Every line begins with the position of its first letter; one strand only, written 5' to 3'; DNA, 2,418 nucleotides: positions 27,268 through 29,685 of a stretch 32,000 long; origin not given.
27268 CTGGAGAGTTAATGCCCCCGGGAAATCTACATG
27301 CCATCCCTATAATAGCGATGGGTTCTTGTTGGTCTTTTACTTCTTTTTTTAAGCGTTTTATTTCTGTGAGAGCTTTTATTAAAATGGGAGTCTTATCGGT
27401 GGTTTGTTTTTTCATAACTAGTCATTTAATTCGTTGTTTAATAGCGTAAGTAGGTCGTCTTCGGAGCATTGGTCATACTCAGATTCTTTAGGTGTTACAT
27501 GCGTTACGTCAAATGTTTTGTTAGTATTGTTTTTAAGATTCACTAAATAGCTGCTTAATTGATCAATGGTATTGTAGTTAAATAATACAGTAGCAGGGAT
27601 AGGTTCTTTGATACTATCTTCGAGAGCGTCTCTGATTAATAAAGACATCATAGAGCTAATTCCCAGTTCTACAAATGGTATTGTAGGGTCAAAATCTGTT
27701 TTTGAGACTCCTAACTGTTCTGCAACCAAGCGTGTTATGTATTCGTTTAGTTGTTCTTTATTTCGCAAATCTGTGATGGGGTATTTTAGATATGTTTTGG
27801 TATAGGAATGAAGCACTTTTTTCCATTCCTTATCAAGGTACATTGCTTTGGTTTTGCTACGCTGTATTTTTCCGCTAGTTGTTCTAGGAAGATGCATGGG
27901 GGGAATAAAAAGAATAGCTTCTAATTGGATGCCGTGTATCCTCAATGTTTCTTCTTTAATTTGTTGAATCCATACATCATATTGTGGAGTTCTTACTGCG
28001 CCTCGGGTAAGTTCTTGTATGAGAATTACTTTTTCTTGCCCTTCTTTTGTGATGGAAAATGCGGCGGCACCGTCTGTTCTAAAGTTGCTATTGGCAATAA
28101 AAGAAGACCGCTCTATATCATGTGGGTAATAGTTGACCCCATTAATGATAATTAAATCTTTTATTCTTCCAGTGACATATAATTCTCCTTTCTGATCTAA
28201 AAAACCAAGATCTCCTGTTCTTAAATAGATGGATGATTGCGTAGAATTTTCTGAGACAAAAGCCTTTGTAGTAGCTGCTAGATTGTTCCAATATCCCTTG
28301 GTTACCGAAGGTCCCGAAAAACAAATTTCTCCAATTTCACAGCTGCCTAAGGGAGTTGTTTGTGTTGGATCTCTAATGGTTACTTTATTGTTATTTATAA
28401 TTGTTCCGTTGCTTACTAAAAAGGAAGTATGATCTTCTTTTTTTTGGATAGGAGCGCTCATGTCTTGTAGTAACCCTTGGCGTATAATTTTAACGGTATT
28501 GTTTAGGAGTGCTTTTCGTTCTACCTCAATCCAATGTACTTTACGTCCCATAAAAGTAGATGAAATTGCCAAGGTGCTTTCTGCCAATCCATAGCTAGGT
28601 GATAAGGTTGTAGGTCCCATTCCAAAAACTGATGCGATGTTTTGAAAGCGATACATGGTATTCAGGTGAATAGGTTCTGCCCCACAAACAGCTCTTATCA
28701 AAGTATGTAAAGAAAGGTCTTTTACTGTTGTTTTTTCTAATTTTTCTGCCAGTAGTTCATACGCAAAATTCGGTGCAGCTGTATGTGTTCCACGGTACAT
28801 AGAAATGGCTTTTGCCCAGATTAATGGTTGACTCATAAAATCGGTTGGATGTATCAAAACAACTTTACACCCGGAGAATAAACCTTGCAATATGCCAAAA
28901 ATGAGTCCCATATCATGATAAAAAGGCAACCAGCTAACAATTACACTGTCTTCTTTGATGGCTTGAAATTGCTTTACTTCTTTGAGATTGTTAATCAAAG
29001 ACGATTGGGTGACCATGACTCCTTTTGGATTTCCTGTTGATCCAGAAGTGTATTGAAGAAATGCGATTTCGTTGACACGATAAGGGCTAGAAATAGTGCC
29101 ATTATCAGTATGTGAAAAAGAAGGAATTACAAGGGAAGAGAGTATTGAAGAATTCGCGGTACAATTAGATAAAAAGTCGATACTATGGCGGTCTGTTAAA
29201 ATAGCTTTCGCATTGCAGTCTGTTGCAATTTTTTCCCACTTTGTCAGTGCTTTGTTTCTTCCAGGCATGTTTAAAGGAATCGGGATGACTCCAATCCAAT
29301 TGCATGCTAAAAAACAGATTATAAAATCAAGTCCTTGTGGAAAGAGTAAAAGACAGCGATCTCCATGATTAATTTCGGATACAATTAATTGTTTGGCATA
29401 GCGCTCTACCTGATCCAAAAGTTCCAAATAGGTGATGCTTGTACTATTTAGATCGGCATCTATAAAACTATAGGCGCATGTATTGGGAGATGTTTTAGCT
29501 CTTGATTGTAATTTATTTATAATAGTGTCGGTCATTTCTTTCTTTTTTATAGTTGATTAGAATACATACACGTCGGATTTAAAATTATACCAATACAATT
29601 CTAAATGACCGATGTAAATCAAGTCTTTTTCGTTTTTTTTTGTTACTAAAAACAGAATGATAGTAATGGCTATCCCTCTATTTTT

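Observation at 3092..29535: Self-contained FAAL-PKS-NRPS cluster predicted to make a lipid/beta-keto-capped thiazole-thiazolidine-thiazoline compound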

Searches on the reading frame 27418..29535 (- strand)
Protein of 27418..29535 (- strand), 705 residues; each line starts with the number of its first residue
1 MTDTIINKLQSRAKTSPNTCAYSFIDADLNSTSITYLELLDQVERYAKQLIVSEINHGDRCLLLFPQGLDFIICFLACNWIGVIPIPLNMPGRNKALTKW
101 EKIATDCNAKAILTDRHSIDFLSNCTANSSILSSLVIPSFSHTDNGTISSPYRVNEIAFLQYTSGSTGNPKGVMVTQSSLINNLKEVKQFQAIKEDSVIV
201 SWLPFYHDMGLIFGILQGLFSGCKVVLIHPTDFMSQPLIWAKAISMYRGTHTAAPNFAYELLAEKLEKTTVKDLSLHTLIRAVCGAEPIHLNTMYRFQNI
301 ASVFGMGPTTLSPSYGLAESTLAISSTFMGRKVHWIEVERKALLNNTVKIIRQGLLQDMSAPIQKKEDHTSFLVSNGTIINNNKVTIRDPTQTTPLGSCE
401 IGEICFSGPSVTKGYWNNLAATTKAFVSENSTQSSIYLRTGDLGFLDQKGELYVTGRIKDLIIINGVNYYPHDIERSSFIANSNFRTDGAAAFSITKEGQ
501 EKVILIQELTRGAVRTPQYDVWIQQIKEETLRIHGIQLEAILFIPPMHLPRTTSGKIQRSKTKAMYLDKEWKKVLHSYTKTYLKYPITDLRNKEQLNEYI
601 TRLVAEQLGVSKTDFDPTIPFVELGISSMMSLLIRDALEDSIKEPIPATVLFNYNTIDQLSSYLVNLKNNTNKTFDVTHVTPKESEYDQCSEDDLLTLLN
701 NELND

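Call 4: search_protein_families(library=pfam, proteins=[window:27418-29535:-], max_evalue=0.001)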
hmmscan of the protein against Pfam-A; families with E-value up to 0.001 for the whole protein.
window:27418-29535:- (705 aa): 4 families
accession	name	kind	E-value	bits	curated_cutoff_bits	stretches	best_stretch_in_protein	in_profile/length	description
PF00501.34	AMP-binding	-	1.7e-60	205.3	29.9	1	10-416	2-384/384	AMP-binding enzyme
PF00550.31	PP-binding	-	1.7e-12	47.9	20.8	1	598-664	1-67/67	Phosphopantetheine attachment site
PF23024.1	AMP-dom_DIP2-like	-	2.7e-10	40.7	27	1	460-572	2-106/110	Disco-interacting protein 2-like, AMP domain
PF23297.2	ACP_SdgA_C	-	3.5e-05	24.2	27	1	592-674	7-89/95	Highly reducing polyketide synthase sdgA, C-terminal ACP domain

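Call 7: search_protein_families(library=ncbifam, proteins=[window:27418-29535:-], max_evalue=0.00001)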
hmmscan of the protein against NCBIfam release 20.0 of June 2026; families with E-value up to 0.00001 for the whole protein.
window:27418-29535:- (705 aa): 104 families (the best 25 are shown)
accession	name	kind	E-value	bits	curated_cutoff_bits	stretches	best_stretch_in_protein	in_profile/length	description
NF004282.0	PRK05691.1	subfamily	1.4e-116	389.7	4090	1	3-693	9-682/4334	non-ribosomal peptide synthase/polyketide synthase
NF004509.1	PRK05850.1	subfamily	1e-103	347.6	775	1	3-573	3-575/578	fatty-acid--AMP ligase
NF006624.1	PRK09192.1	subfamily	1.3e-102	344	600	1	32-571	43-565/567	fatty acyl-AMP ligase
NF009124.0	PRK12476.1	subfamily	3.9e-91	306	922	1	4-571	35-609/612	fatty acyl-AMP ligase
NF005850.0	PRK07768.1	subfamily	1.8e-90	303.7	572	1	5-565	4-542/545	long-chain-fatty-acid--CoA ligase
NF038339.3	FAAL_FadD32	equivalog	2.3e-86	290.3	975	1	3-569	18-611/625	long-chain-fatty-acid--AMP ligase FadD32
NF038337.1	FAAL_FadD21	exception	3.3e-83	280.1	1100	1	4-571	5-574/579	fatty-acid--AMP ligase FAAL21/FadD21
NF040633.1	FadD32_Coryne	exception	8.1e-80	268.8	875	1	56-567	84-613/614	FadD32-like long-chain-fatty-acid--AMP ligase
NF038338.1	FAAL_FadD28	exception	5.1e-69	233.1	1100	1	8-570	9-574/580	fatty-acid--AMP ligase FAAL28/FadD28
NF004510.0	PRK05851.1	equivalog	2.5e-62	210.7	621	1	111-564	111-518/525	long-chain-fatty acid--ACP ligase MbtM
NF004837.0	PRK06187.1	subfamily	1.4e-52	178.7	476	1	4-570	9-526/531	long-chain-fatty-acid--CoA ligase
TIGR01733.1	AA-adenyl-dom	subfamily_domain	7.5e-47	160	317.4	2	35-327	1-280/409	amino acid adenylation domain-containing protein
NF005702.0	PRK07514.1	subfamily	2.7e-42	144.8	558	2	8-332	8-319/506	malonyl-CoA synthase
NF006181.0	PRK08314.1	subfamily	2.1e-41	141.8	705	3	384-477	381-471/563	long-chain-fatty-acid--CoA ligase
NF052269.1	Staph_lig_FadD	equivalog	1.3e-38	132.7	650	2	10-350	7-330/499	long-chain-fatty-acid--CoA ligase FadD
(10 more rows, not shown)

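Call 62: search_solved_structures(query=window:27418-29532:-, max_evalue=1e-20)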
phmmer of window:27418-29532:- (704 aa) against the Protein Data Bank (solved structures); distinct sequences matched with E-value up to 1e-20: 36.
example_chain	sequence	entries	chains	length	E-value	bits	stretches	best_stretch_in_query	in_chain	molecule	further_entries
7r7e_A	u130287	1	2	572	2.5e-100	339.8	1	5-568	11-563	Polyketide synthase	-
7r7f_A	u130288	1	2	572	5.7e-100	338.6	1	5-568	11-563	Polyketide synthase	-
7r7g_A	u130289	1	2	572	7.8e-100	338.2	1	5-568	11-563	Polyketide synthase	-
3kxw_A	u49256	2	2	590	4.6e-91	309.2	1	4-569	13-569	Saframycin Mx1 synthetase B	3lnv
8hd4_A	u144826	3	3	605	1.1e-68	235.2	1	10-571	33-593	Long-chain-fatty-acid--AMP ligase FadD23 | Fatty-acid-CoA ligase FadD23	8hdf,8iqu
3pbk_A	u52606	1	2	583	1e-64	222.1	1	32-566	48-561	Fatty Acyl-Adenylate Ligase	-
5d6j_A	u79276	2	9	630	2.3e-60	207.8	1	8-496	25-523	Acyl-CoA synthase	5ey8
5icr_A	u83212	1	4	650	2.6e-60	207.6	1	8-569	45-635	Acyl-CoA synthase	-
5hm3_A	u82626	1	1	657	3.6e-57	197.2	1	6-571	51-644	Long-chain-fatty-acid--AMP ligase FadD32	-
5ey9_A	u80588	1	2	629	1.3e-55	192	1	50-572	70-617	Long-chain-fatty-acid--AMP ligase FadD32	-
7wua_A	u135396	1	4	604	1.2e-53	185.6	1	55-566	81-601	Acyl-CoA synthase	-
8hcz_A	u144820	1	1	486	3.5e-53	184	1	10-330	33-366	Long-chain-fatty-acid--AMP ligase FadD23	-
6ulx_A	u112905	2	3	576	3.7e-46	160.8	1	11-565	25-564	Amino acid adenylation domain-containing protein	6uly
6ulw_A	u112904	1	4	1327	5.9e-46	160.1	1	11-573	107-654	Amino acid adenylation domain-containing protein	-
3e53_A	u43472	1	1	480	1.9e-44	155.1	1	8-456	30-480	FATTY-ACID-CoA LIGASE FADD28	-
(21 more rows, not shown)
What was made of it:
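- Checked: Its best PDB relatives are all FAALs: 7R7E, 3KXW, FadD23, 3PBK, FadD32 and FadD28 (call 62).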
